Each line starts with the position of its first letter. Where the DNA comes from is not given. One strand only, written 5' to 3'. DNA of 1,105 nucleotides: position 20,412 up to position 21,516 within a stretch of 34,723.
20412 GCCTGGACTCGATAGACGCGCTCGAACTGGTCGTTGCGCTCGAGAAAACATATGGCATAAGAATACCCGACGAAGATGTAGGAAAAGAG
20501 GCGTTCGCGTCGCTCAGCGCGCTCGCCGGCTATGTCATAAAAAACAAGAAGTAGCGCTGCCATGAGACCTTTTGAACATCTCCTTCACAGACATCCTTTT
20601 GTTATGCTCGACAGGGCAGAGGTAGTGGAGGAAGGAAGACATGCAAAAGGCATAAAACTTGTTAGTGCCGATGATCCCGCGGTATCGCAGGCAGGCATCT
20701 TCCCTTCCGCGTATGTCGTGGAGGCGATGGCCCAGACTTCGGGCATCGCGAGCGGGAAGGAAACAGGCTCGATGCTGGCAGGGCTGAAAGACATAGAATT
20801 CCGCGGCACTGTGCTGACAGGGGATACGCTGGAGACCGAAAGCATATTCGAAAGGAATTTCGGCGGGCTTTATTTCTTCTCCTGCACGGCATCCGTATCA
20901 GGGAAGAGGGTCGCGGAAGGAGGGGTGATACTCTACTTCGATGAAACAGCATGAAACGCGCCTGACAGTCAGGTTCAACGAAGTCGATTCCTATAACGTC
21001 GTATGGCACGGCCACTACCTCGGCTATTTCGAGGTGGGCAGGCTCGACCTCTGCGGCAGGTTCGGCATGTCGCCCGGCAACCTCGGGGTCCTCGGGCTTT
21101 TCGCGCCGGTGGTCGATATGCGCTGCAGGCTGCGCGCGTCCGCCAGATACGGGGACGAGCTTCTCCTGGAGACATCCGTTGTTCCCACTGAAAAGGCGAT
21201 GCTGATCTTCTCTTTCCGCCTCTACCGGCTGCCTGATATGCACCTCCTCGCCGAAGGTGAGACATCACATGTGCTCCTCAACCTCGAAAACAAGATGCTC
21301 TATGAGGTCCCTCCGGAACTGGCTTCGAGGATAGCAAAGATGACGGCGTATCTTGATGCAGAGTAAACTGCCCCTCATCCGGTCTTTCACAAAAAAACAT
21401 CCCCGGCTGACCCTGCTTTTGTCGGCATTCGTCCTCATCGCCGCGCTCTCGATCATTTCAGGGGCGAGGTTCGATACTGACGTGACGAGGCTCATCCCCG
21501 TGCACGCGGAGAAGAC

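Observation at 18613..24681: Ketosynthase-less ACP-dependent operon fused to an MMPL exporter and a GT2 glycosyltransferase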

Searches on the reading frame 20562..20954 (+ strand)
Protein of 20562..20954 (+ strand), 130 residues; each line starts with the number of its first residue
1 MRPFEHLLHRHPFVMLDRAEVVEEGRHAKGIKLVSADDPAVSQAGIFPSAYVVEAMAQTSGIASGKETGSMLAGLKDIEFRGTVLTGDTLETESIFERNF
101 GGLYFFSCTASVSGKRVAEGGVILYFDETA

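Call 4: search_protein_families(library=pfam, proteins=[window:20562-20954:+], max_evalue=0.01)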
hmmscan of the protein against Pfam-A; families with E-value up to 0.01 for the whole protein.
window:20562-20954:+ (130 aa): 1 family
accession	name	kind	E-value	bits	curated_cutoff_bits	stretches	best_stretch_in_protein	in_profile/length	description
PF07977.19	FabA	-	7.9e-07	29.2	23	1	7-119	1-136/138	FabA-like domain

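Call 7: search_protein_families(library=ncbifam, proteins=[window:20562-20954:+], max_evalue=0.01)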
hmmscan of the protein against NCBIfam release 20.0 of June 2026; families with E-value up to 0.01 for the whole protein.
window:20562-20954:+ (130 aa): 4 families
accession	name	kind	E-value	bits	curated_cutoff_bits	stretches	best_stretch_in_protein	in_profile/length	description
NF000582.1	PRK00006.1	equivalog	7.4e-20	71.3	113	1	5-123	7-134/137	3-hydroxyacyl-ACP dehydratase FabZ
TIGR01750.1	fabZ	equivalog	5e-17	62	155.15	1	6-122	9-137/141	3-hydroxyacyl-ACP dehydratase FabZ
NF009667.0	PRK13188.1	equivalog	1.9e-09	36.7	465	1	7-122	330-455/464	bifunctional UDP-3-O-[3-hydroxymyristoyl] N-acetylglucosamine deacetylase/3-hydroxyacyl-ACP dehydratase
NF058663.1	cispen_cyc_AmcE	equivalog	2.1e-09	37.6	140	1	6-119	12-135/153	cispentacin biosynthesis cyclizing decarboxylase AmcE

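Call 26: search_solved_structures(query=window:20562-20954:+, max_evalue=1, show_alignments=2)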
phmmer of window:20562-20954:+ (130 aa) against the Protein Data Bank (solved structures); distinct sequences matched with E-value up to 1: 23.
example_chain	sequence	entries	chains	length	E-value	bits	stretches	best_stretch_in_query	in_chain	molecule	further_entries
6n3p_A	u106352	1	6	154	1.5e-14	57.3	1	5-121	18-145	3-hydroxyacyl-[acyl-carrier-protein] dehydratase FabZ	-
5bux_A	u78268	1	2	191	2.7e-11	46.8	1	6-118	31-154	3-hydroxyacyl-[acyl-carrier-protein] dehydratase FabZ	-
5buw_A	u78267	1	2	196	2.9e-11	46.7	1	6-118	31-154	3-hydroxyacyl-[acyl-carrier-protein] dehydratase FabZ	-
1u1z_A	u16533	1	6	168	7.4e-10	42.1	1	5-123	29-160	(3R)-hydroxymyristoyl-[acyl carrier protein] dehydratase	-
4h4g_A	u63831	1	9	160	1.5e-08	37.9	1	7-122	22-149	(3R)-hydroxymyristoyl-[acyl-carrier-protein] dehydratase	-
4zw0_A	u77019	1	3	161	1.8e-08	37.6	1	6-122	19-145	3-hydroxyacyl-[acyl-carrier-protein] dehydratase FabZ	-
3d6x_A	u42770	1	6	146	3.6e-08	36.7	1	5-120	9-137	(3R)-hydroxymyristoyl-[acyl-carrier-protein] dehydratase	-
4i83_A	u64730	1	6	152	1.1e-07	35.2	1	7-120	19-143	3-hydroxyacyl-[acyl-carrier-protein] dehydratase FabZ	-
1zhg_A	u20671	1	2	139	2.9e-07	33.8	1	7-116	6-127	beta hydroxyacyl-acyl carrier protein dehydratase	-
2okh_A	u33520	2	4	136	3.2e-07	33.6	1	7-116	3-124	Beta-hydroxyacyl-ACP dehydratase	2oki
1z6b_A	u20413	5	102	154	3.8e-07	33.4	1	7-116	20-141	fatty acid synthesis protein | Beta-hydroxyacyl-ACP dehydratase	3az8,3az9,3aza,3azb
8ayd_AA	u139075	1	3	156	9.2e-06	28.9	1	8-119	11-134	3-hydroxyacyl-[acyl-carrier-protein] dehydratase FabZ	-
6ihc_A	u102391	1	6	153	0.00016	25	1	6-121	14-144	3-hydroxyacyl-[acyl-carrier-protein] dehydratase FabZ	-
3b7j_A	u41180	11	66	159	0.00022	24.5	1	6-121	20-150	(3R)-hydroxymyristoyl-acyl carrier protein dehydratase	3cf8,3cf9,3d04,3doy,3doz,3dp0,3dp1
2glv_A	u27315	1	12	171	0.00024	24.4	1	6-121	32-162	(3R)-hydroxymyristoyl-acyl carrier protein dehydratase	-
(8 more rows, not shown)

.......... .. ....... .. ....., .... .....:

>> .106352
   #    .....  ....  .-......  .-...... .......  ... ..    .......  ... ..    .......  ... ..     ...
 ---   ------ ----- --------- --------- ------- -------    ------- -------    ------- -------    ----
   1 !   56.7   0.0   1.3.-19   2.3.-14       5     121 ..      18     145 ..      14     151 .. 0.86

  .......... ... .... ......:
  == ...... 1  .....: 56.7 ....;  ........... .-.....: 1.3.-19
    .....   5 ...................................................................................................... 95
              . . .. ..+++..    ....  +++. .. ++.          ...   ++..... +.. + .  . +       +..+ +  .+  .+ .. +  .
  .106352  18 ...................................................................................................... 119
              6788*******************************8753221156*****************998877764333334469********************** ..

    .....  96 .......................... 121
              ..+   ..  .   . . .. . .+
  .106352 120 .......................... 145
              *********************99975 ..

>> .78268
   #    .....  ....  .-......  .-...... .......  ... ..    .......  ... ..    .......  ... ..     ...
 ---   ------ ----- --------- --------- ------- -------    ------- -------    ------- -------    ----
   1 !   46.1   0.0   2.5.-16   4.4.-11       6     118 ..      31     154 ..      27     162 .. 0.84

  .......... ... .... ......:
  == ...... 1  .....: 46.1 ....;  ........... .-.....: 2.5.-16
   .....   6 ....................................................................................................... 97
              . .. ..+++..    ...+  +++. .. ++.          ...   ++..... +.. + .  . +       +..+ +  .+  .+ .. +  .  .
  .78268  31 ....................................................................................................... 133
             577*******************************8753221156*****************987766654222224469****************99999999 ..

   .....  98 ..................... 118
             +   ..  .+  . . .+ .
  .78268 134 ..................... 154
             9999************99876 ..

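Call 33: find_homologous_proteins(query=window:20562-20954:+, max_evalue=0.001)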
Query window:20562-20954:+ (130 aa): 19 proteins with E <= 0.001 among 69 candidates.
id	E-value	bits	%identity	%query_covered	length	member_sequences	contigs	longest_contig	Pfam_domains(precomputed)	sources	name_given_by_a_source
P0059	8.9e-79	279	100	100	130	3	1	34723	PF07977.20,PF22817.3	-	-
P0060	6.4e-67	241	85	100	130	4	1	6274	PF07977.20,PF22817.3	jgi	jgi:3-hydroxyacyl-[acyl-carrier-protein] dehydratase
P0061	8.8e-65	234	82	100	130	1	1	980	PF07977.20,PF22817.3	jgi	-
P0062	1.3e-55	205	74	98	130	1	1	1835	PF22817.3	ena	-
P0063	1.3e-55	204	82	89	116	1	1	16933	PF07977.20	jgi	jgi:3-hydroxymyristoyl/3-hydroxydecanoyl-(acyl carrier protein) dehydratase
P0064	1.4e-55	204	68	100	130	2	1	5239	PF07977.20,PF22817.3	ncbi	-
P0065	1.4e-55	204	84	89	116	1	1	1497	-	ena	-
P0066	6.6e-55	202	72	98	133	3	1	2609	PF22817.3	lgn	-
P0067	1.5e-47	178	71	89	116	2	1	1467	PF07977.20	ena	-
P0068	6.1e-46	173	62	100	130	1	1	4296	PF22817.3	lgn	-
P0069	1.2e-45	172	63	100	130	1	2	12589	PF22817.3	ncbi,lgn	-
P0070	1.0e-44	169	70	88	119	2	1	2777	-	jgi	-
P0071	9.8e-43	163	58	100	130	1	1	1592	PF22817.3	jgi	jgi:3-hydroxyacyl-[acyl-carrier-protein] dehydratase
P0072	1.2e-41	159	59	98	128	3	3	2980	PF22817.3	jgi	jgi:3-hydroxyacyl-[acyl-carrier-protein] dehydratase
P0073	7.3e-41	157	56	100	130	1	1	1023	PF22817.3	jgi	-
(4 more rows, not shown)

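Call 47: predict_structure(alignment_id=A2)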
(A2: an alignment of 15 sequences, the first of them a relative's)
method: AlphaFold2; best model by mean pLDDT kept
length: 130 residues; sequences in the alignment: 15
mean_pLDDT: 88.3   pTM: 0.85
mean pLDDT of the five models: 88.3, 87.5, 87.3, 78.5, 42.6
residues with pLDDT >= 90: 91; 70-90: 24; 50-70: 12; < 50: 3
segments of 3 or more residues with pLDDT < 50: none
pLDDT, mean of each block of 10 residues (from residue 1): 62 77 93 90 92 93 85 93 95 95 94 96 82
secondary structure, 60 per line:
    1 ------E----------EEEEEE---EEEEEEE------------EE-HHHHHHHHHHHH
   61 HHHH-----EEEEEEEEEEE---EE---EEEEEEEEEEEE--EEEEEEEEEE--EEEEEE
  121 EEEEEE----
elements in order: E18-23 E27-33 H49-64 E70-80 E89-100 E103-112 E115-126

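Call 48: search_protein_representatives(alignment_id=A2)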
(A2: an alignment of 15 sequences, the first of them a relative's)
Query: 15 sequences, 130 profile positions. Proteins with E-value up to 0.001 (for the whole library): 2939; up to 1e-10: 271; up to 1e-30: 4. The best 150 are listed.
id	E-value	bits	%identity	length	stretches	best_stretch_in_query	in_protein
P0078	6.2e-59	213.8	-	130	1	1-130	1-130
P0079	2.6e-39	150.3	-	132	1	2-129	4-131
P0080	1.3e-35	138.4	-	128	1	5-125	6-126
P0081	4.8e-32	126.8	-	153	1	1-125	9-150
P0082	3.4e-29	117.6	-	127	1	1-125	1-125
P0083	1.6e-25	105.8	-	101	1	7-96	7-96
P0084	2.0e-24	102.2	-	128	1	1-127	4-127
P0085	2.3e-23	98.7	-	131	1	2-125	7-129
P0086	2.4e-20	89.0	-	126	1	1-125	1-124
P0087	8.6e-20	87.2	-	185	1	7-126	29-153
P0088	2.1e-19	85.9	-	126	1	6-125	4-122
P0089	4.0e-19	85.1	-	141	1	5-129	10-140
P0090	1.0e-18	83.7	-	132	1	4-124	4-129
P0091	8.9e-18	80.7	-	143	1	2-124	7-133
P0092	1.1e-17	80.3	-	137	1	7-124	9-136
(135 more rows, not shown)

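Call 51: fold_search(model_id=the predicted structure, library=pdb)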
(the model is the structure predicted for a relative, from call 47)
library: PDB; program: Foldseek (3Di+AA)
matches with E <= 10: 1245; with E <= 0.001: 247
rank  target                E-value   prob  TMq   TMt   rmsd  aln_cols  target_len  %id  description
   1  6n3p_B                9.6e-10  1.00  0.80  0.72   2.9       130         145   35  Crosslinked AcpP=FabZ complex from E. coli Type II FAS (released 2019-03-13)
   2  6n3p_A                1.1e-09  1.00  0.80  0.73   3.5       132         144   35  Crosslinked AcpP=FabZ complex from E. coli Type II FAS (released 2019-03-13)
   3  6n3p_E                1.5e-09  1.00  0.80  0.71   3.6       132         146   35  Crosslinked AcpP=FabZ complex from E. coli Type II FAS (released 2019-03-13)
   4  4h4g_D                1.6e-09  1.00  0.78  0.73   3.2       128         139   27  Crystal Structure of (3R)-hydroxymyristoyl-[acyl-carrier-protein] dehydratase from Burkholderia thailandensis E264 (released 2012-10-03)
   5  4zw0_C                1.8e-09  1.00  0.80  0.73   2.7       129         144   29  Crystal structure of beta-Hydroxyacyl-acyl carrier protein dehydratase (FabZ) from Candidatus asiaticum (released 2015-12-16)
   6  4i83_A                2.0e-09  1.00  0.81  0.74   2.7       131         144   26  Crystal Structure of (3R)-Hydroxymyristoyl-ACP Dehydratase from Neisseria meningitidis FAM18 (released 2013-01-16)
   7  9a6k_A                2.0e-09  1.00  0.82  0.82   2.5       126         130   32  Integrative model of YCSD-FABZ by crosslinking MS and deep learning (released 2024-09-18)
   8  9a6k_B                2.1e-09  1.00  0.82  0.76   2.6       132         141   31  Integrative model of YCSD-FABZ by crosslinking MS and deep learning (released 2024-09-18)
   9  6n3p_D                2.1e-09  1.00  0.80  0.72   2.9       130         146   35  Crosslinked AcpP=FabZ complex from E. coli Type II FAS (released 2019-03-13)
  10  4h4g_I                2.5e-09  1.00  0.82  0.79   2.6       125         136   27  Crystal Structure of (3R)-hydroxymyristoyl-[acyl-carrier-protein] dehydratase from Burkholderia thailandensis E264 (released 2012-10-03)
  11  1zhg_A                2.7e-09  1.00  0.80  0.78   3.1       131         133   26  Crystal structure of Beta-Hydroxyacyl-Acyl Carrier Protein Dehydratase (FabZ) from Plasmodium falciparum (released 2006-05-30)
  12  5bux_A                3.0e-09  1.00  0.81  0.75   2.6       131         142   30  Crystal Structure of 3-hydroxyacyl-ACP dehydratase (FabZ) from Yersinia pestis with glycerol bound (released 2016-06-08)
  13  4h4g_E                3.1e-09  1.00  0.82  0.78   2.6       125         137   26  Crystal Structure of (3R)-hydroxymyristoyl-[acyl-carrier-protein] dehydratase from Burkholderia thailandensis E264 (released 2012-10-03)
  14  1u1z_A                3.1e-09  1.00  0.80  0.74   2.8       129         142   31  The Structure of (3R)-hydroxyacyl-ACP dehydratase (FabZ) (released 2004-09-28)
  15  8ayd_BA               3.1e-09  1.00  0.80  0.76   2.9       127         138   27  Anammox-specific FabZ from the annamox bacterium Kuenenia stuttgartiensis (released 2023-03-29)
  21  6n3p_C                4.2e-09  1.00  0.81  0.73   3.5       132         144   35  Crosslinked AcpP=FabZ complex from E. coli Type II FAS (released 2019-03-13)
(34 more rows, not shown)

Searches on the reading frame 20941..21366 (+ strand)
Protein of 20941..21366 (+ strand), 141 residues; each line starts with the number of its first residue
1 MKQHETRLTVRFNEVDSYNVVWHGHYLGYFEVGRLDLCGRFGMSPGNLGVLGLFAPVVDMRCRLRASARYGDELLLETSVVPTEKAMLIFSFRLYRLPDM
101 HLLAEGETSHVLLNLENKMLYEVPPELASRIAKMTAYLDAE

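Call 4: search_protein_families(library=pfam, proteins=[window:20941-21366:+], max_evalue=0.01)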
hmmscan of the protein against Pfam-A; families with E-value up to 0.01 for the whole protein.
window:20941-21366:+ (141 aa): 3 families
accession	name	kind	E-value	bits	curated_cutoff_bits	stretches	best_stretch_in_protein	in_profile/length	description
PF13279.12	4HBT_2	-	1.2e-13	52.1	25.5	1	10-130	1-121/122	Thioesterase-like superfamily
PF03061.28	4HBT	-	5.6e-09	36.6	20.6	1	18-99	1-75/79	Thioesterase superfamily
PF01643.23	Acyl-ACP_TE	-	0.0017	18.5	23.7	1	60-129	61-129/131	Acyl-ACP thioesterase N-terminal domain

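Call 7: search_protein_families(library=ncbifam, proteins=[window:20941-21366:+], max_evalue=0.01)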
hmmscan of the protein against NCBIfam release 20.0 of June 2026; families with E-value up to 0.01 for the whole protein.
window:20941-21366:+ (141 aa): 4 families
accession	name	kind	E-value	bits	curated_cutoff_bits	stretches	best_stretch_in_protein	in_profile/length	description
TIGR00051.1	TIGR00051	subfamily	3.1e-15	56.6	68.7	1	8-117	2-110/117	YbgC/FadM family acyl-CoA thioesterase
NF047424.1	MenI_Staph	exception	7.5e-13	48.6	225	1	5-117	5-116/148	1,4-dihydroxy-2-naphthoyl-CoA hydrolase MenI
TIGR02799.1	thio_ybgC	equivalog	1.5e-08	35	141.35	1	4-128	1-124/126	tol-pal system-associated acyl-CoA thioesterase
NF008065.0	PRK10800.1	equivalog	7.5e-05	22.9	185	1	8-109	10-110/134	tol-pal system-associated acyl-CoA thioesterase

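Call 64: search_solved_structures(query=window:20941-21366:+, max_evalue=0.001, show_alignments=1)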
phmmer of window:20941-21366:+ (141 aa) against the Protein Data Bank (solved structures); distinct sequences matched with E-value up to 0.001: 4.
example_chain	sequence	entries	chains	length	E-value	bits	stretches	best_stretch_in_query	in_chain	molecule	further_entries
1z54_A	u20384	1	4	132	6.8e-14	55.4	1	5-112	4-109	probable thioesterase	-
6fdg_A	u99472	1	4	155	6.5e-11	45.7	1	6-108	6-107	4-hydroxybenzoyl-CoA thioesterase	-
5v10_A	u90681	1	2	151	2.6e-06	30.8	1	4-110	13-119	Uncharacterized protein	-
2egi_A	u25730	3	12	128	3.3e-05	27.2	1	7-127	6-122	Hypothetical protein aq_1494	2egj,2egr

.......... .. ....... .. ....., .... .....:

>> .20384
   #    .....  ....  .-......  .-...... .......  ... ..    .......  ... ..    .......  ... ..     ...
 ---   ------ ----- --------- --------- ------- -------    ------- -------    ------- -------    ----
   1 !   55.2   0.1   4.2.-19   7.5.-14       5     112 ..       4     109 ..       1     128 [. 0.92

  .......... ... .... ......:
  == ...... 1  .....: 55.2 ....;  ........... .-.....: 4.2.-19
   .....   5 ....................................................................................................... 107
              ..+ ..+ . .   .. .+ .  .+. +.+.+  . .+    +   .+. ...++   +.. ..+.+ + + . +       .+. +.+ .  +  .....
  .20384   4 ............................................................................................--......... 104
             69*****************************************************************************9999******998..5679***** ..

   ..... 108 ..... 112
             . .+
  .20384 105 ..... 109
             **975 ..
